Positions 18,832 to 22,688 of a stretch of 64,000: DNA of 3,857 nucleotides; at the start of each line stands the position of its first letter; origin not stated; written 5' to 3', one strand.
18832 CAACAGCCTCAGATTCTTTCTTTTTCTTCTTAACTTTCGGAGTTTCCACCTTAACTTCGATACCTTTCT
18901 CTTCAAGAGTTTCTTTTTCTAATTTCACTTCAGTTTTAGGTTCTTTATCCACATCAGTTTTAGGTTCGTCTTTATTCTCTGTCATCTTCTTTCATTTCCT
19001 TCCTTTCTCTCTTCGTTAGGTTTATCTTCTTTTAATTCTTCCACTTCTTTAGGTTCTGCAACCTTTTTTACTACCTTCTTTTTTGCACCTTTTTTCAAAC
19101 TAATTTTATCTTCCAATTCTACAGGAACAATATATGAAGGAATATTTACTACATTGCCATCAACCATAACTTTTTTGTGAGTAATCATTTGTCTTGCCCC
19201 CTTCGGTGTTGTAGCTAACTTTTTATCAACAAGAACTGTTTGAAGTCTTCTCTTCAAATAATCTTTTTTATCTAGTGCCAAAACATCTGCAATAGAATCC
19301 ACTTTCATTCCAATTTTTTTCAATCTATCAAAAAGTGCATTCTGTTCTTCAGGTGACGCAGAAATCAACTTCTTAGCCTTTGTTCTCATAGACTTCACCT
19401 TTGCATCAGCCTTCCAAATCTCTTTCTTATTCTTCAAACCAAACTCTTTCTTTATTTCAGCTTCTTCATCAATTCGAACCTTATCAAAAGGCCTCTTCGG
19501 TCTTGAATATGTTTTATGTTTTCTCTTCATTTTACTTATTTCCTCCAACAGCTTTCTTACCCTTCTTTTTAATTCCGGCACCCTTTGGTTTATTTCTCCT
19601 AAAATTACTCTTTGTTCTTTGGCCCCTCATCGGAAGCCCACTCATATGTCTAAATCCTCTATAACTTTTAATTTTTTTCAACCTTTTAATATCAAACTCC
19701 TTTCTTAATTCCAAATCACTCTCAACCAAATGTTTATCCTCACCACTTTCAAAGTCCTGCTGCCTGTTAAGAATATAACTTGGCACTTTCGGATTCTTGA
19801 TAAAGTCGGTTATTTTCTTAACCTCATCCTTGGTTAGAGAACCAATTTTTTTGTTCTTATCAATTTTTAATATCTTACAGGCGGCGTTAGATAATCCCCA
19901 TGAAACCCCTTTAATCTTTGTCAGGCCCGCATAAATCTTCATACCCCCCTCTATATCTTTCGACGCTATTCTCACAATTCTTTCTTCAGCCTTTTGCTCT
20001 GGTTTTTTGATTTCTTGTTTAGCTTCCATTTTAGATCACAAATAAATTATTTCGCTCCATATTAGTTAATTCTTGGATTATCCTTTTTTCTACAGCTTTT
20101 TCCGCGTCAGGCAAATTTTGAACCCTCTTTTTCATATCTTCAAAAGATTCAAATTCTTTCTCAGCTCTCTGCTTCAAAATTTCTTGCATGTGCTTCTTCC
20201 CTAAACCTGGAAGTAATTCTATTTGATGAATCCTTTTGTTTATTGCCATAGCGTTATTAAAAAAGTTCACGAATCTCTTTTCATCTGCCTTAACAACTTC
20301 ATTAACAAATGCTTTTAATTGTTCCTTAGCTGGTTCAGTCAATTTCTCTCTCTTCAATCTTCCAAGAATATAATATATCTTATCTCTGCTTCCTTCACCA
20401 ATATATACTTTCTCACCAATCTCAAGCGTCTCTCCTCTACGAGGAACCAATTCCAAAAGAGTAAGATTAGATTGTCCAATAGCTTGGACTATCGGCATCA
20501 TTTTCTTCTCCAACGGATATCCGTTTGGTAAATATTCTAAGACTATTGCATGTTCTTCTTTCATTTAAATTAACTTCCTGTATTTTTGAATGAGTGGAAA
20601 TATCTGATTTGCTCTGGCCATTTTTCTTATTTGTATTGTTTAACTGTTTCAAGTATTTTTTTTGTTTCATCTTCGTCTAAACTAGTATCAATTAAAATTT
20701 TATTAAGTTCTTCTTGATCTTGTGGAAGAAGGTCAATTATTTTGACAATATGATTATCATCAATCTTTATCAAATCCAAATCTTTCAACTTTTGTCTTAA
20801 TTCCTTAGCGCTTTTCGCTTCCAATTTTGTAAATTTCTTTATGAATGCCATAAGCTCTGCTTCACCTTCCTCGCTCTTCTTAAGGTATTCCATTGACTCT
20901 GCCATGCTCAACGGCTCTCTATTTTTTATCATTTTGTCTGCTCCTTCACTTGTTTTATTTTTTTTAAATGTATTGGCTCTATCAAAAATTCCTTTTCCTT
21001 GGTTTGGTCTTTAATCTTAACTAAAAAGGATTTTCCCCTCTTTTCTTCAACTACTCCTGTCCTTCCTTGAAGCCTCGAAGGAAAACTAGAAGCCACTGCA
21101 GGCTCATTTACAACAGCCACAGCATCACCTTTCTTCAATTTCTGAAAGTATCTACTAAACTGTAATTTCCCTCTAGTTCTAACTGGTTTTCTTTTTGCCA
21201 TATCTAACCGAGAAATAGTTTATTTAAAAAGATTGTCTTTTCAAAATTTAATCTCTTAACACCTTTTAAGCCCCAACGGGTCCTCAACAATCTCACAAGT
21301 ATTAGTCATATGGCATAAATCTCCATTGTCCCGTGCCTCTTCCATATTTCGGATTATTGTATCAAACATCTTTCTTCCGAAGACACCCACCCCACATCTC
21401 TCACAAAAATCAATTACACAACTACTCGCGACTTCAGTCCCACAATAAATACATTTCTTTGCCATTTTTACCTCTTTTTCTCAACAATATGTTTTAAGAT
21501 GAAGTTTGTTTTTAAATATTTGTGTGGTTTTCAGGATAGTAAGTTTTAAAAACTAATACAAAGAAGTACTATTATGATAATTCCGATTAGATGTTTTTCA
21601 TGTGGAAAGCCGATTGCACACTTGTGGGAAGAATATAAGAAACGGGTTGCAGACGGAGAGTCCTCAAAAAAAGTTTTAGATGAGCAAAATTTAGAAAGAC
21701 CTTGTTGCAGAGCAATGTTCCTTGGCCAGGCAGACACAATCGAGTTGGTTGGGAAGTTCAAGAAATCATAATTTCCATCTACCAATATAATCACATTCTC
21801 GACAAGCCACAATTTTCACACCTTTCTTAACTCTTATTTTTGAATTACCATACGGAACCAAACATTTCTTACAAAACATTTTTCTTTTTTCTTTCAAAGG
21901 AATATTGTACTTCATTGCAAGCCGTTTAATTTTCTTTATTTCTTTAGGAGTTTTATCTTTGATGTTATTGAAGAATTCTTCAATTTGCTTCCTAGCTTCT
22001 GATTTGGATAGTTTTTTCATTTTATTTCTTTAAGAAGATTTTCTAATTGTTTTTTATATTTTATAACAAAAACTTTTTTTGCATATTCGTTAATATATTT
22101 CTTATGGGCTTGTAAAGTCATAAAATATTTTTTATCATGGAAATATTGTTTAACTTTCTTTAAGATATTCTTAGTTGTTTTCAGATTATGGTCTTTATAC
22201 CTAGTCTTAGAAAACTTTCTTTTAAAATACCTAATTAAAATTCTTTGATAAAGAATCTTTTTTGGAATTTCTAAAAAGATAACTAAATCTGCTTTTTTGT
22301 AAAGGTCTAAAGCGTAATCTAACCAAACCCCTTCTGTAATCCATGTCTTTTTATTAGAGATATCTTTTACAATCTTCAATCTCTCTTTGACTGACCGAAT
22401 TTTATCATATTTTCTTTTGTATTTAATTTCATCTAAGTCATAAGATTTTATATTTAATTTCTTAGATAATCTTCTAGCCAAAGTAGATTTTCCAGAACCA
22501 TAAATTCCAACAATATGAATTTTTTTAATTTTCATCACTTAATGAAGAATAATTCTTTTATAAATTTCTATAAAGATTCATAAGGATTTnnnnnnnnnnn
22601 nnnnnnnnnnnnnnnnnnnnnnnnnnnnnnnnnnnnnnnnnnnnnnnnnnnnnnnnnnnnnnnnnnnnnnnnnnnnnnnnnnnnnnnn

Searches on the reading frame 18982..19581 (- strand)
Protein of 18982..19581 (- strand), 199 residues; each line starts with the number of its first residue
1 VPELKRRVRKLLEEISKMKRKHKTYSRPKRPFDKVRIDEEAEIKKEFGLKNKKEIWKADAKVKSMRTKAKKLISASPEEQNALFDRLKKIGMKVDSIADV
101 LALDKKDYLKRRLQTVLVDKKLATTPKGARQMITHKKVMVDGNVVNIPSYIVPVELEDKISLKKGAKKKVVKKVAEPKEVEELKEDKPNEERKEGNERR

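Call 66: search_protein_families(library=pfam, proteins=[window:18982-19581:-], max_evalue=0.0001)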
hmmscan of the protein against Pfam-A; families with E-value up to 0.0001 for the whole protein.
window:18982-19581:- (199 aa): 1 family
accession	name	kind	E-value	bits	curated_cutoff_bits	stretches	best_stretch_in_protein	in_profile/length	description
PF01479.30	S4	-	1.2e-13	51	22.8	1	111-155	1-45/48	S4 domain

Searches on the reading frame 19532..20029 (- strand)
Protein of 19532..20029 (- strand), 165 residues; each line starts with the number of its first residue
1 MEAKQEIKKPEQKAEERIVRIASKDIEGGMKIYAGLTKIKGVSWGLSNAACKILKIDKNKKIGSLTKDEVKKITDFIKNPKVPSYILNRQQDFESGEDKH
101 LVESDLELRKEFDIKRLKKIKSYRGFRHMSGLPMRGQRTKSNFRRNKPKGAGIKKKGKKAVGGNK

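Call 66: search_protein_families(library=pfam, proteins=[window:19532-20029:-], max_evalue=0.0001)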
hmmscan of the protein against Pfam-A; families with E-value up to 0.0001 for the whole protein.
window:19532-20029:- (165 aa): 1 family
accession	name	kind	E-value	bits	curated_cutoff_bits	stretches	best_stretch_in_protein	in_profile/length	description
PF00416.27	Ribosomal_S13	-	1.6e-38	132.4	31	1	20-145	1-128/128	Ribosomal protein S13/S18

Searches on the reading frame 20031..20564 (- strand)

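Call 66: search_protein_families(library=pfam, proteins=[window:20031-20564:-], max_evalue=0.0001)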
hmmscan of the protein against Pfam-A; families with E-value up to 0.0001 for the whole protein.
window:20031-20564:- (177 aa): 1 family
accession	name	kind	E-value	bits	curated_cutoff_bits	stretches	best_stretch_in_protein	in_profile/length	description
PF04919.18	DUF655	-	1.3e-55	188.6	22.2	1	3-176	2-180/181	Protein of unknown function (DUF655)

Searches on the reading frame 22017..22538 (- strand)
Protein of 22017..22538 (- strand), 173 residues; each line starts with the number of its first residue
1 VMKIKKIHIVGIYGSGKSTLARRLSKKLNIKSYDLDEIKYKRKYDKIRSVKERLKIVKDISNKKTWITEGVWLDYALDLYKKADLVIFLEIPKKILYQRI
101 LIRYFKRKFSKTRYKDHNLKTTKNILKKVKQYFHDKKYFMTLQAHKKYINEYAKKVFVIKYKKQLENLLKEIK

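Call 66: search_protein_families(library=pfam, proteins=[window:22017-22538:-], max_evalue=0.0001)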
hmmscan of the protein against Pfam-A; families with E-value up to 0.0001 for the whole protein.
window:22017-22538:- (173 aa): 2 families
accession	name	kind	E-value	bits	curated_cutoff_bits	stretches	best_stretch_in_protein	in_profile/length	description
PF13238.12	AAA_18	-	9.5e-09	36.2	29.4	1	7-103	1-111/128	AAA domain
PF01202.28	SKI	-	2.8e-06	28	22.1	0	14-50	2-38/159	Shikimate kinase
